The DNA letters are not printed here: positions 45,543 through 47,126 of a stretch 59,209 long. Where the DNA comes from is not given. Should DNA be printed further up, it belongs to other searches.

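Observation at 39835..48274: LysR-controlled cluster that looks like oxalate to oxalyl-CoA to glyoxylate to C3, with non-canonical final steps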

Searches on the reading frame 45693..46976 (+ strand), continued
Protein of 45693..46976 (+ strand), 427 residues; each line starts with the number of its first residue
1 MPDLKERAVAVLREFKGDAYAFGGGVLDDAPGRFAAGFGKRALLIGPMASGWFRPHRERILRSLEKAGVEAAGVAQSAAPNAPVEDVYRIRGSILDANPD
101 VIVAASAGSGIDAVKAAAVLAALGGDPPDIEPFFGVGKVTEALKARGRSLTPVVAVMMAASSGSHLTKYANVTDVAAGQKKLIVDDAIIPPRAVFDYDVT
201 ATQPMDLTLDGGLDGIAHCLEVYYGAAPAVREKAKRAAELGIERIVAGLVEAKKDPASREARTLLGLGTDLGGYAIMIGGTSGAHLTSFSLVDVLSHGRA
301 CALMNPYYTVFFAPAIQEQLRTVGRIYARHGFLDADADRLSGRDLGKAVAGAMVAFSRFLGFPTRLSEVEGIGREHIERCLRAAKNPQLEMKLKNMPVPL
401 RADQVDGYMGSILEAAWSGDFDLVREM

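Call 75: search_solved_structures(query=A1, max_evalue=1e-10, show_alignments=2)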
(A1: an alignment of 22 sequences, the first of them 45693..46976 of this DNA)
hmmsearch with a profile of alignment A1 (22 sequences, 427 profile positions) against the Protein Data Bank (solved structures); distinct sequences matched with E-value up to 1e-10: 17.
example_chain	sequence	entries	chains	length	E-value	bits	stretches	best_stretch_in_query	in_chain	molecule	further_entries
8zrl_A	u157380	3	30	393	6.8e-24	87.5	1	21-382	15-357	NAD-dependent methanol dehydrogenase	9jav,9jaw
5yvm_A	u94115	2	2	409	5e-19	71.5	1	17-302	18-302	alcohol dehydrogenase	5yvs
8zwd_B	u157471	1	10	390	7.4e-19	71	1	22-324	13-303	NAD(P)-dependent methanol dehydrogenase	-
5yvr_A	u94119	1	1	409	7.7e-19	70.9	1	17-302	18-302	alcohol dehydrogenase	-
6jko_A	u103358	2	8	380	1.7e-17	66.5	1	73-313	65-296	Methanol dehydrogenase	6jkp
1vlj_A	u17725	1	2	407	2.8e-16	62.4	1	22-311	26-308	NADH-dependent butanol dehydrogenase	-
9ldl_C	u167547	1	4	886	1.3e-14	56.9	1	99-379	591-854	Aldehyde dehydrogenase family protein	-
6tqh_A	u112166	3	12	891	6.7e-14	54.6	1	6-226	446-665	Aldehyde-alcohol dehydrogenase | Bifunctional aldehyde-alcohol dehydrogenase AdhE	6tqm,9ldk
6ahc_A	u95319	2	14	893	6.7e-14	54.6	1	6-226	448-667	Aldehyde-alcohol dehydrogenase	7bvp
6scg_A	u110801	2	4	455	7.4e-14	54.5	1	31-226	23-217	Aldehyde-alcohol dehydrogenase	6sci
4fr2_A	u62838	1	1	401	1.1e-13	54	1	22-370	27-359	1,3-propanediol dehydrogenase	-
3zdr_A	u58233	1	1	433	3.1e-13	52.4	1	76-408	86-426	ALCOHOL DEHYDROGENASE DOMAIN OF THE BIFUNCTIONAL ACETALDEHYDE DEHYDROGENASE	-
3owo_A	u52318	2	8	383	1.1e-12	50.6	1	23-363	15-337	Alcohol dehydrogenase 2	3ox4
1o2d_A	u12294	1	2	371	1.2e-12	50.5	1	18-328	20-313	Alcohol dehydrogenase, iron-containing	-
1vhd_A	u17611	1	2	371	1.8e-12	49.9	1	21-327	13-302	alcohol dehydrogenase, iron-containing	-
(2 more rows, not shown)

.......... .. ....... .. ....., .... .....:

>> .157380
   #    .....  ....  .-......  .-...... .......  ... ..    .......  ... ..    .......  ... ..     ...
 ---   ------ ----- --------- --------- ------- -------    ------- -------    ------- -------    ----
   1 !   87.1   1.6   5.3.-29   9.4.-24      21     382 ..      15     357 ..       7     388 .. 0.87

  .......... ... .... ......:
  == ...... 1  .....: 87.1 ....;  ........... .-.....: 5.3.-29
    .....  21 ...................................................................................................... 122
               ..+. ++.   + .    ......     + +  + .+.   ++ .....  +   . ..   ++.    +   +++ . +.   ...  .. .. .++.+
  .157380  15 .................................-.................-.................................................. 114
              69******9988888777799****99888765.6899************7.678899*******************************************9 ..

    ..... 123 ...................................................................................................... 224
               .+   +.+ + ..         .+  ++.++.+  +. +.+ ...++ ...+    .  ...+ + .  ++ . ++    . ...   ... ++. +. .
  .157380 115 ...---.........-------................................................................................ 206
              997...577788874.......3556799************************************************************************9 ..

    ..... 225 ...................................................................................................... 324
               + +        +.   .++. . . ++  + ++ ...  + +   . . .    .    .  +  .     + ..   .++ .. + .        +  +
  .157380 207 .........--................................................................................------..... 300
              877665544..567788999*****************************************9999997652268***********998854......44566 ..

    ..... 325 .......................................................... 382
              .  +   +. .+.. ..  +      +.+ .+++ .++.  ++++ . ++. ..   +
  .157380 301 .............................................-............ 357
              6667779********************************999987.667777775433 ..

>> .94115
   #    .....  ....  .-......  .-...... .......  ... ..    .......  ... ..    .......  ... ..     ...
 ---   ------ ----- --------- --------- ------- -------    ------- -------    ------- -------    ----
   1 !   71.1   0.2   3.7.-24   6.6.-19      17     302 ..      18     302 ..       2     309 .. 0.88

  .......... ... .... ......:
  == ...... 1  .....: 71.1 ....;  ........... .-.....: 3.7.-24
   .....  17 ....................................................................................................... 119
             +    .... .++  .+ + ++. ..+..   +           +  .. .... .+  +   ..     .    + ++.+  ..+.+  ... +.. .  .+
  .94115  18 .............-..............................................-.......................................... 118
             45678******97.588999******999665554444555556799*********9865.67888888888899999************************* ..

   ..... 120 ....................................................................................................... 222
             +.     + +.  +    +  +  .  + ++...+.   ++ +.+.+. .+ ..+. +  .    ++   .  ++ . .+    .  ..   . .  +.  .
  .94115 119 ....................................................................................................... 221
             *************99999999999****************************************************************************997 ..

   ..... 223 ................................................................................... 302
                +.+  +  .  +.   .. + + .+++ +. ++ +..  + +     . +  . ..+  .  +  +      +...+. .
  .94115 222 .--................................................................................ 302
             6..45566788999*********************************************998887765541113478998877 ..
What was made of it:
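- On Group-III iron-dependent alcohol dehydrogenase: The positions align to methanol dehydrogenase 8zrl (call 75).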
